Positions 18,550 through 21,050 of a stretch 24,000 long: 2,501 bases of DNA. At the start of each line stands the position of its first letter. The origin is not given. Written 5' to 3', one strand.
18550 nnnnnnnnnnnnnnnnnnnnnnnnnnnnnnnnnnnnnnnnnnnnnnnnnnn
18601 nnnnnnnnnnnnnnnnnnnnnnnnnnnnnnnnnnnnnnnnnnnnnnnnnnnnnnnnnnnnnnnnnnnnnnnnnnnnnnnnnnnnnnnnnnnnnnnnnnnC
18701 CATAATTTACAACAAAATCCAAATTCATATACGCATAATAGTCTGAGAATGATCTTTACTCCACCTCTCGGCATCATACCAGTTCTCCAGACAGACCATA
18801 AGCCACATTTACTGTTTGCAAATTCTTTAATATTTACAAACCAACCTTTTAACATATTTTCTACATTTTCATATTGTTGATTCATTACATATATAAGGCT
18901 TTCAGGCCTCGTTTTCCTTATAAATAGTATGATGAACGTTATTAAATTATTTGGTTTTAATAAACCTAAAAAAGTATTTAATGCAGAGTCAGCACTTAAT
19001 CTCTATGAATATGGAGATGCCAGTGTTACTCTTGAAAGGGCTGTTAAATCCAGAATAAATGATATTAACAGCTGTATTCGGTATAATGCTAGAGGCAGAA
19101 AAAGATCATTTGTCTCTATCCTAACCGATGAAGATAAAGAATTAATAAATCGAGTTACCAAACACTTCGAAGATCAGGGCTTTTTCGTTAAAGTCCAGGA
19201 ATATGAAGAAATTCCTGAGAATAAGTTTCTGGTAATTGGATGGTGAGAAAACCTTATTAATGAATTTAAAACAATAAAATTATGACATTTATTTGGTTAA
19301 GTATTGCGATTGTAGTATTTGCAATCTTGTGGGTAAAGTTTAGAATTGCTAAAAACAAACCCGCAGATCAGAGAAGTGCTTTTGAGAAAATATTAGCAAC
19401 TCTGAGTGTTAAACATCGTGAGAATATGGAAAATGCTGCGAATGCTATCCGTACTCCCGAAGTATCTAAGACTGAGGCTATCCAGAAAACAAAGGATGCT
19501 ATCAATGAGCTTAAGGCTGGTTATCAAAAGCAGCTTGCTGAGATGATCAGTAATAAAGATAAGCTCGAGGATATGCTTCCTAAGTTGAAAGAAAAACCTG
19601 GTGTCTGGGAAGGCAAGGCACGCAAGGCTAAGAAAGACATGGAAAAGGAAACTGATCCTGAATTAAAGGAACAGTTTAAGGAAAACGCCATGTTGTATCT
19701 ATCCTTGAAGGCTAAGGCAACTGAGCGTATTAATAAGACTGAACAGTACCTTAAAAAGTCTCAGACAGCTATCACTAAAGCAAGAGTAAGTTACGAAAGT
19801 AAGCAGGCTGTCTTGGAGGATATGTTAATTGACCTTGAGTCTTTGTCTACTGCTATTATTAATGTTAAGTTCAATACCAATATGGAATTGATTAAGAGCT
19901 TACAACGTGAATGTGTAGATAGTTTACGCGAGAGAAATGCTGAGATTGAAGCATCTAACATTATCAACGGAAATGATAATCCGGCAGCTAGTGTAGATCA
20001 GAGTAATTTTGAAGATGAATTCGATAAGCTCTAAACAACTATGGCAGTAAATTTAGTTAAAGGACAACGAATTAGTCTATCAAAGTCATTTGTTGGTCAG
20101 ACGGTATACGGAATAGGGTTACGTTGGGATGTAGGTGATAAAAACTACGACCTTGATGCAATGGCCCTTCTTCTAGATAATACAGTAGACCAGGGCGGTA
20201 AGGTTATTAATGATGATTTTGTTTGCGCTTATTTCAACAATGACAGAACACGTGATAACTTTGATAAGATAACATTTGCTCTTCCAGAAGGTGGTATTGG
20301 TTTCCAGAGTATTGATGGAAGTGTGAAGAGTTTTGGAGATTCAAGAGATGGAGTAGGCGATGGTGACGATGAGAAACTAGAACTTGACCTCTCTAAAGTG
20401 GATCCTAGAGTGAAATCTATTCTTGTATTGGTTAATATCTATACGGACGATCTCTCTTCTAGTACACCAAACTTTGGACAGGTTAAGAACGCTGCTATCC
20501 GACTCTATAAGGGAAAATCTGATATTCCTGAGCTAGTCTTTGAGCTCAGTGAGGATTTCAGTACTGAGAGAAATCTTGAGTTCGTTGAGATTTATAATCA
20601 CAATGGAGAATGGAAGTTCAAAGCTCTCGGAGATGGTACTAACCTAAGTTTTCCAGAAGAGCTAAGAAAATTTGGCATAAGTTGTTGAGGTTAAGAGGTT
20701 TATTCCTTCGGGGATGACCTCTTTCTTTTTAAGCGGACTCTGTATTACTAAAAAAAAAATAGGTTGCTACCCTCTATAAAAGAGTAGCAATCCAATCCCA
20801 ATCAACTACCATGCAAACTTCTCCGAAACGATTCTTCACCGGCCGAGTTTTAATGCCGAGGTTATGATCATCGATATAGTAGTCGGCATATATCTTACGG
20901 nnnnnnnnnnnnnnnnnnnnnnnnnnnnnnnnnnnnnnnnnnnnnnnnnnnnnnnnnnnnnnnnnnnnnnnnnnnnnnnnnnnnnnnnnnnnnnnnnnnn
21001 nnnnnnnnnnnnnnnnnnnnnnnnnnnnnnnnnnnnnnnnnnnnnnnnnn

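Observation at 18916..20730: Phage operon combining a TerD-domain protein with a membrane-anchored PspA/IM30-like protein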

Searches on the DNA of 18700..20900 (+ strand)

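Call 6: search_dna_similar(query=window:18700-20900:+, collection=phages, mode=near, max_rows=25)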
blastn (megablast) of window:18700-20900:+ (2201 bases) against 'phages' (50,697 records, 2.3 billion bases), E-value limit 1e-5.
No match.

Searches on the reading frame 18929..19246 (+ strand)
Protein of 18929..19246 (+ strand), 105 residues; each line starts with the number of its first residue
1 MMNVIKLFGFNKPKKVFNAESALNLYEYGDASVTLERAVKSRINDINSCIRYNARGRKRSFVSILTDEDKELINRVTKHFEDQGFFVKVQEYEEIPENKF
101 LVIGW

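Call 4: search_protein_families(library=pfam, proteins=[window:18929-19246:+], max_evalue=1)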
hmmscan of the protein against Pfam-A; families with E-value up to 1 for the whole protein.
window:18929-19246:+ (105 aa): 0 families

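Call 5: search_protein_families(library=phrogs, proteins=[window:18929-19246:+], max_evalue=0.1)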
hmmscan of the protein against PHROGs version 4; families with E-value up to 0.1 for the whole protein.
window:18929-19246:+ (105 aa): 2 families
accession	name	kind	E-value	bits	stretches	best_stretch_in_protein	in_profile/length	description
phrog_3012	-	unknown function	0.014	16.3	1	44-92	26-74/87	-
phrog_5321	-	unknown function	0.02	16.4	1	37-105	16-92/92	-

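Call 30: search_protein_families(library=padloc, proteins=[window:18929-19246:+], max_evalue=0.01)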
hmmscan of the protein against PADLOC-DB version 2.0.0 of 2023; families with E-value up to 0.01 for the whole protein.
window:18929-19246:+ (105 aa): 0 families

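Call 71: search_protein_families(library=ncbifam, proteins=[window:18929-19246:+], max_evalue=0.01)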
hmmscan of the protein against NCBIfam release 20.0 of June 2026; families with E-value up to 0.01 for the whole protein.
window:18929-19246:+ (105 aa): 0 families
